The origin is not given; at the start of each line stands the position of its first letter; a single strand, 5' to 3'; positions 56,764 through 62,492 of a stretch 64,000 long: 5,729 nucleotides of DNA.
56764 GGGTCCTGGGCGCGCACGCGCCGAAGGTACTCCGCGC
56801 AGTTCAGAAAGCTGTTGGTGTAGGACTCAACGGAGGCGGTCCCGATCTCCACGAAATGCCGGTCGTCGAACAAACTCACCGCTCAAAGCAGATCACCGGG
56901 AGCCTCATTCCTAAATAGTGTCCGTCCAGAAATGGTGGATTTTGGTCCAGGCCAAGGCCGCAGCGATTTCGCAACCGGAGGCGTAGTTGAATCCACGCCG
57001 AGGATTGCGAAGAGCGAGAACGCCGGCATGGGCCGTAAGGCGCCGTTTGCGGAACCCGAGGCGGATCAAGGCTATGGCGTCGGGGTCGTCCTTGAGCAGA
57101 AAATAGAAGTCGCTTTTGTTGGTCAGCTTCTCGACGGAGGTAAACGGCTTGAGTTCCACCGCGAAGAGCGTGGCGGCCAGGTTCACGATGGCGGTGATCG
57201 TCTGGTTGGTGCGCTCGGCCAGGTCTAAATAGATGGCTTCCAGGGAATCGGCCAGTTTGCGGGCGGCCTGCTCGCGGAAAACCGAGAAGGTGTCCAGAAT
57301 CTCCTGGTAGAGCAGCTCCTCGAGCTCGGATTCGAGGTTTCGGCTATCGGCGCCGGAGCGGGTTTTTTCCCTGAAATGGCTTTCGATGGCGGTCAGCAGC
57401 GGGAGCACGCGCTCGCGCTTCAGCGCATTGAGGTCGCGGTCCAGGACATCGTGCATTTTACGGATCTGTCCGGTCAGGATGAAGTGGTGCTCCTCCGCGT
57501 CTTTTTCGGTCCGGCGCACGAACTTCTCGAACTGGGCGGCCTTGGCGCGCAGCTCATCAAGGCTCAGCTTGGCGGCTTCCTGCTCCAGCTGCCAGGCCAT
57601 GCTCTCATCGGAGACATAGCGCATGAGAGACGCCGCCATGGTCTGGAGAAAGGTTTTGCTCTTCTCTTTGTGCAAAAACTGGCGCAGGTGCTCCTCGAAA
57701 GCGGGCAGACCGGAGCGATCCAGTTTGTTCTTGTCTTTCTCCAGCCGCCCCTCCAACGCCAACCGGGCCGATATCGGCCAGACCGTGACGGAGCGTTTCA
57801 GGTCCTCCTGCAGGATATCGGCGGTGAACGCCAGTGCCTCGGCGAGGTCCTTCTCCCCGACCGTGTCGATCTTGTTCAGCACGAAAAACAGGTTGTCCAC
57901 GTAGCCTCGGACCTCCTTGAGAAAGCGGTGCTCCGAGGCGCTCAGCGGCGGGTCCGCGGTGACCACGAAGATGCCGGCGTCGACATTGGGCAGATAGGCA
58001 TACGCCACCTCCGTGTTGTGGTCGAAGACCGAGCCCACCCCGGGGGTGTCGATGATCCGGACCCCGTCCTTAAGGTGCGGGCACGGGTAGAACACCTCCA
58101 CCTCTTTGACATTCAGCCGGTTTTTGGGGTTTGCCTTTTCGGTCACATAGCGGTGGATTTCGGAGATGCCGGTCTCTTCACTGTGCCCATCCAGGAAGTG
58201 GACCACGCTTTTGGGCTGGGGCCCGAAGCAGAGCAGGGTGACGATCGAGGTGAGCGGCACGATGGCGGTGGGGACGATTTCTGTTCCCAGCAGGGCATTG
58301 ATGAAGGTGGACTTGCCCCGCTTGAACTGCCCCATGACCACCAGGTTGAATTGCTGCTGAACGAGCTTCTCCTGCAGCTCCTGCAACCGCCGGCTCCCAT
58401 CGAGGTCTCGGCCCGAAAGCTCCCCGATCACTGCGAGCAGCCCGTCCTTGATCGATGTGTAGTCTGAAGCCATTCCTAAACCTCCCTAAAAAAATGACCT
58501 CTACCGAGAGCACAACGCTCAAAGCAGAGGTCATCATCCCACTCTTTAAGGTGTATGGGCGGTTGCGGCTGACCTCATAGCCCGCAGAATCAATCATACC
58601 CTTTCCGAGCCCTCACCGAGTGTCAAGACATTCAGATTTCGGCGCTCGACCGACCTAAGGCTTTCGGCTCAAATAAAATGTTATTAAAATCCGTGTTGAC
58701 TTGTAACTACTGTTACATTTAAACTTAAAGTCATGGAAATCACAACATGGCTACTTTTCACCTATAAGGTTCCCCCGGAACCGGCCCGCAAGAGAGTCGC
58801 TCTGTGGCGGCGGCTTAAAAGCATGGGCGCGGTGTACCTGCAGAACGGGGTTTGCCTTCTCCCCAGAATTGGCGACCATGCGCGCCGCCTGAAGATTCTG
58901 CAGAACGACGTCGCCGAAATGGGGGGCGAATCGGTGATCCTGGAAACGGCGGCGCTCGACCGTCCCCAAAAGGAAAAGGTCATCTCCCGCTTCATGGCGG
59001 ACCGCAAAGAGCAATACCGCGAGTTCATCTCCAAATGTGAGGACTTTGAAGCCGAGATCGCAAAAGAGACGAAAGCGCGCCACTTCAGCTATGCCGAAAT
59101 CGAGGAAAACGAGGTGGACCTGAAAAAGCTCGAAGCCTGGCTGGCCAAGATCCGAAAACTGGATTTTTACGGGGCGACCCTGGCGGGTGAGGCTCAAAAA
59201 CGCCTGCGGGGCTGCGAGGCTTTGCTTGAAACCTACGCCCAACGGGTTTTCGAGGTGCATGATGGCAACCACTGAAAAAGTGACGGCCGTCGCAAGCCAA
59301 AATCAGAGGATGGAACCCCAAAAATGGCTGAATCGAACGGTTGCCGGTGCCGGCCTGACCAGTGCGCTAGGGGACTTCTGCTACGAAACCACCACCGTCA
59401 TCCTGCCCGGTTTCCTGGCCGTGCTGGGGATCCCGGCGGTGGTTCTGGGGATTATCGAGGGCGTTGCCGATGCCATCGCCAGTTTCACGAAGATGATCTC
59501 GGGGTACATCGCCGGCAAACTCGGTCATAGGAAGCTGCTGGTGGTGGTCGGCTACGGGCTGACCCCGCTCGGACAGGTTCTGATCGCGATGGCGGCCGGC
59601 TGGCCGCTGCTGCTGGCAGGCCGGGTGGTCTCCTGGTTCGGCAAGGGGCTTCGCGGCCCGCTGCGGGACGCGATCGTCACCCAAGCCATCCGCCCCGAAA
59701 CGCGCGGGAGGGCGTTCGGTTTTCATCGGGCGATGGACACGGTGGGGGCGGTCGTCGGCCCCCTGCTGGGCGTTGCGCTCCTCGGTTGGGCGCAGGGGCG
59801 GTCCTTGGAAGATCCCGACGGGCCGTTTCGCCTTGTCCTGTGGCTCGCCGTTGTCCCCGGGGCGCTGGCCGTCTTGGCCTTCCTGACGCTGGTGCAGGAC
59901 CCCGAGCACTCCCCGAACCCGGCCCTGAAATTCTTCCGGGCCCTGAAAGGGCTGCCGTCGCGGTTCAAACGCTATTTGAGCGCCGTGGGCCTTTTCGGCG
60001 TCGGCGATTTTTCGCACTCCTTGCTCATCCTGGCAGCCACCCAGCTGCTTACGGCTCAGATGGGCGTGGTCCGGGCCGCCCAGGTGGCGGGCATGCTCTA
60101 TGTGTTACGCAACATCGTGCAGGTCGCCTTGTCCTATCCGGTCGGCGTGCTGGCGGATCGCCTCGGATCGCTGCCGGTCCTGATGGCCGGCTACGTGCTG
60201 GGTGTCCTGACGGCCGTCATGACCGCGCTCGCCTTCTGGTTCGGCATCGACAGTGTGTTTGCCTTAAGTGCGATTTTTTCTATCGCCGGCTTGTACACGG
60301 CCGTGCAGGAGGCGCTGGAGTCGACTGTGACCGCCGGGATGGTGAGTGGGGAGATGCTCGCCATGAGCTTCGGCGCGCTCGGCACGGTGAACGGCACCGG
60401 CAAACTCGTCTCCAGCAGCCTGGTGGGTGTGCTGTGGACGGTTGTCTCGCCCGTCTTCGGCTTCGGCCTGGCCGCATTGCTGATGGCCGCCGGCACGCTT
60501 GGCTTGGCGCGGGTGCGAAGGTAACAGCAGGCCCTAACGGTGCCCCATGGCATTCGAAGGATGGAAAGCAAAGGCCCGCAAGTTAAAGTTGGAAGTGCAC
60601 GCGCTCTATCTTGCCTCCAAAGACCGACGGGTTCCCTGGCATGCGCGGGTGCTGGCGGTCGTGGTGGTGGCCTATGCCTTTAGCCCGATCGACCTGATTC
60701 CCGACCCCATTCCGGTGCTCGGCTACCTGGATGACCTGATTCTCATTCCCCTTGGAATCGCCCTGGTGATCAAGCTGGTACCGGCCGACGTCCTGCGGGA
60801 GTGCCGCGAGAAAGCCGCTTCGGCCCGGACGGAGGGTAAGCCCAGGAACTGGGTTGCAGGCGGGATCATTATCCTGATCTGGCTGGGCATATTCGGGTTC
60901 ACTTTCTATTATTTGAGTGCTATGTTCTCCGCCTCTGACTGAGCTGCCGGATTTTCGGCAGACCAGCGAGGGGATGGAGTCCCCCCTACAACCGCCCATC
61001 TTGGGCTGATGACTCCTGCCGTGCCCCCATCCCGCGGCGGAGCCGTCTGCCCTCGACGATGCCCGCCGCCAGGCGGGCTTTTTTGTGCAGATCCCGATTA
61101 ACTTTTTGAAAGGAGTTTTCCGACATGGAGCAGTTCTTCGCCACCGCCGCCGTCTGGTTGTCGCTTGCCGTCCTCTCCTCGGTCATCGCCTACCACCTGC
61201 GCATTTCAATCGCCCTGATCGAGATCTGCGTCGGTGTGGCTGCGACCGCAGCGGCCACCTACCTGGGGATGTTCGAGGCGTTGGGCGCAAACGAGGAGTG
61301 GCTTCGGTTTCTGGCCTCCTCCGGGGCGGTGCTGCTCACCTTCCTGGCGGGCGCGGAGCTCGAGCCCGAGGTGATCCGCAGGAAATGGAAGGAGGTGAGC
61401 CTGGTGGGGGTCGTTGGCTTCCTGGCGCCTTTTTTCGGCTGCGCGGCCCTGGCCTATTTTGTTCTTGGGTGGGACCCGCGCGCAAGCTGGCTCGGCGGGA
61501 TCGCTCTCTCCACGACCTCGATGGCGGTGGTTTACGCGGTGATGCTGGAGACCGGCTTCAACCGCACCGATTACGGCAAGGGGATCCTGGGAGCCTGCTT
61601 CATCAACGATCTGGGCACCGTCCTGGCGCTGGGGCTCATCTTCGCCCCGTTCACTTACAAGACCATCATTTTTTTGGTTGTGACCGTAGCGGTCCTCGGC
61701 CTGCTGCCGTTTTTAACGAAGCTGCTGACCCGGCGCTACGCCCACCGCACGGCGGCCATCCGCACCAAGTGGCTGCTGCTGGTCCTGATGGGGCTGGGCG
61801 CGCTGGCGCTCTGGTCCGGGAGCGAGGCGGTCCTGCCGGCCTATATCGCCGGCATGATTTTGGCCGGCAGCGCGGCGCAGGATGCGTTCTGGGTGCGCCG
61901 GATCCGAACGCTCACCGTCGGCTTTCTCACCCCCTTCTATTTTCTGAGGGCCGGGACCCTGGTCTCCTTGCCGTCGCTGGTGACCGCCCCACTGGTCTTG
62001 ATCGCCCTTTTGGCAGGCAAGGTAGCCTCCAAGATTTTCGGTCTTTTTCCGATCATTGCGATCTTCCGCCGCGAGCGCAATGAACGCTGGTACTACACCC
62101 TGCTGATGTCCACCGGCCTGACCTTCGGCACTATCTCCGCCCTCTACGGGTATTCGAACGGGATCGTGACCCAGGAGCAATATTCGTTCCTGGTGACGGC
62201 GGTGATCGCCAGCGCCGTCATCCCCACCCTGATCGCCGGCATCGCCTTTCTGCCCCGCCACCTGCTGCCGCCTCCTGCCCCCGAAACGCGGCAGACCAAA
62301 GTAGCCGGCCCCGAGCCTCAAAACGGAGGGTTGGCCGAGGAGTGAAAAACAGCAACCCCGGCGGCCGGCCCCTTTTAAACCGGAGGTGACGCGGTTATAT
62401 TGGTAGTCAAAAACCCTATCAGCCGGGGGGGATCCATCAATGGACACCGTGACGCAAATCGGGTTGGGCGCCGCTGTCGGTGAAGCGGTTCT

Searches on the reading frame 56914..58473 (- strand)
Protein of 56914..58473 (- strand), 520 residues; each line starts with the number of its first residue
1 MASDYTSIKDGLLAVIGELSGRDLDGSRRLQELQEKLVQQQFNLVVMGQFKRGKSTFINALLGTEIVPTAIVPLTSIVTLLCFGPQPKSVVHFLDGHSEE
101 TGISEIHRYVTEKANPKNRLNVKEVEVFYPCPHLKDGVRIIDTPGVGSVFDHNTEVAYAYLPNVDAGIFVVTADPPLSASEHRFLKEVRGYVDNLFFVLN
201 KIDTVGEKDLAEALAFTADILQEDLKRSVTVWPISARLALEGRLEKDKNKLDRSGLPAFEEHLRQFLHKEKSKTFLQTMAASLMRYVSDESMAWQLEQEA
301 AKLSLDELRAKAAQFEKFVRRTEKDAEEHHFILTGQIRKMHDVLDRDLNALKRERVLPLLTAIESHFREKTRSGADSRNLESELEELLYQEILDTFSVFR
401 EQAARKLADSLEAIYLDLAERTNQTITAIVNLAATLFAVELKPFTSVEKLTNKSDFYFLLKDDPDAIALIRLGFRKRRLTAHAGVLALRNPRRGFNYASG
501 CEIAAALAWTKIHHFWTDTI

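Call 42: search_protein_families(library=ncbifam, proteins=[window:56914-58473:-], max_evalue=1e-10)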
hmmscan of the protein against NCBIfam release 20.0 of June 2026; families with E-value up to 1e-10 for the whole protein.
window:56914-58473:- (520 aa): 2 families
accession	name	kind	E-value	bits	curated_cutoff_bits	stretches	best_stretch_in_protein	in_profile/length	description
NF052648.1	DynmDynABac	equivalog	2.5e-23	81.9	1600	1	103-327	737-955/1187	dynamin GTPase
TIGR00231.1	small_GTP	domain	5.3e-11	42.6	42.5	0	40-222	2-140/164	GTP-binding protein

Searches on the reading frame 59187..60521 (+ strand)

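Call 42: search_protein_families(library=ncbifam, proteins=[window:59187-60521:+], max_evalue=1e-10)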
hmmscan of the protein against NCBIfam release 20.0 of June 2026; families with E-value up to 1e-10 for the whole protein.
window:59187-60521:+ (445 aa): 1 family
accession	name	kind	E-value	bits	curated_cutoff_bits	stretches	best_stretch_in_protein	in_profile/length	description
NF008650.1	PRK11646.1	equivalog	2.7e-14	53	469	1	75-200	36-160/400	multidrug efflux MFS transporter MdtH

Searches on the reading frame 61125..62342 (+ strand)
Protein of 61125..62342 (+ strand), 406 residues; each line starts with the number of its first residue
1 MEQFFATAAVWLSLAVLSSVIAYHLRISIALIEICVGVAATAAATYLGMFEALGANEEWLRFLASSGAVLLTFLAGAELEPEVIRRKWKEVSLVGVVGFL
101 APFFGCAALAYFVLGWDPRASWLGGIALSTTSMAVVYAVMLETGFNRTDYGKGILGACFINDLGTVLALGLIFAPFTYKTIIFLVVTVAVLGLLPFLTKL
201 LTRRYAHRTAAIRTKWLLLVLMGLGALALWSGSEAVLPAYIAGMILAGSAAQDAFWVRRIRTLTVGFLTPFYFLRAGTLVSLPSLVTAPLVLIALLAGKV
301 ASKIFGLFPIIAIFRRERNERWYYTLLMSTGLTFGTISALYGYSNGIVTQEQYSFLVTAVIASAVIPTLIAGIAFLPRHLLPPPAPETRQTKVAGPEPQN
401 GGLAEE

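Call 42: search_protein_families(library=ncbifam, proteins=[window:61125-62342:+], max_evalue=1e-10)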
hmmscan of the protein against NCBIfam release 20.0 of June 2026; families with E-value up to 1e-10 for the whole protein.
window:61125-62342:+ (406 aa): 3 families
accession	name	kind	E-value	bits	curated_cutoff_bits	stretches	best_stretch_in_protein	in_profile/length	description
TIGR00932.1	2a37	subfamily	4.1e-27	95.4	238.3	1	14-280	3-274/275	monovalent cation:proton antiporter-2 (CPA2) family protein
NF002973.0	PRK03659.1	equivalog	4.4e-14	51.9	804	1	3-373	5-376/602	glutathione-regulated potassium-efflux system protein KefB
NF002924.0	PRK03562.1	equivalog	1.6e-13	50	752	1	7-370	9-375/623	glutathione-regulated potassium-efflux system protein KefC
